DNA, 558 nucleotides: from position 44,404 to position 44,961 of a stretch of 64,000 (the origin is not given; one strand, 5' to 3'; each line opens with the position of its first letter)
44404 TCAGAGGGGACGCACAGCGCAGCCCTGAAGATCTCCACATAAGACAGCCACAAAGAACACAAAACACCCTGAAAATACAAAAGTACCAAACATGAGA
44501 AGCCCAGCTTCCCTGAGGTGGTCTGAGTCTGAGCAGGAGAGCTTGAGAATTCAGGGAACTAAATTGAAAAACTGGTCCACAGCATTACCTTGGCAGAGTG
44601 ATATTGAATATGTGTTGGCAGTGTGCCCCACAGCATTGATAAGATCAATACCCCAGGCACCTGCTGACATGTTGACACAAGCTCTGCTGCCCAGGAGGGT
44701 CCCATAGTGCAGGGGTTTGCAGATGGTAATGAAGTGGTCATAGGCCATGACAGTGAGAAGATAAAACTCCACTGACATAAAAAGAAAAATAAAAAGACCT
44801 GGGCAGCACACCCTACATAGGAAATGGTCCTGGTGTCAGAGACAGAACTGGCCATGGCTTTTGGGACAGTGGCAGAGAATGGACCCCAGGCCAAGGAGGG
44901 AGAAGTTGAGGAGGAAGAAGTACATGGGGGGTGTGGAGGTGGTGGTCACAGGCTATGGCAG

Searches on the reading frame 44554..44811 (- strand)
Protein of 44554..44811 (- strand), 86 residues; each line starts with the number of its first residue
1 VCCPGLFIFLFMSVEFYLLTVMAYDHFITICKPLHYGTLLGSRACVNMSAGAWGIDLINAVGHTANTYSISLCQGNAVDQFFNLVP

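Call 11: search_protein_families(library=pfam, proteins=[window:44554-44811:-], max_evalue=0.01)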
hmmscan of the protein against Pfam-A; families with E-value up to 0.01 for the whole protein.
seq(86 aa): 2 families
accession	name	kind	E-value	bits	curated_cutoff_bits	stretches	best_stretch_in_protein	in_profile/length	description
PF00001.26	7tm_1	-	6.1e-09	36.2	30.5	1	6-64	63-121/260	7 transmembrane receptor (rhodopsin family)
PF13853.12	7tm_4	-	0.00014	22.2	27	1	5-58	71-124/280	Olfactory receptor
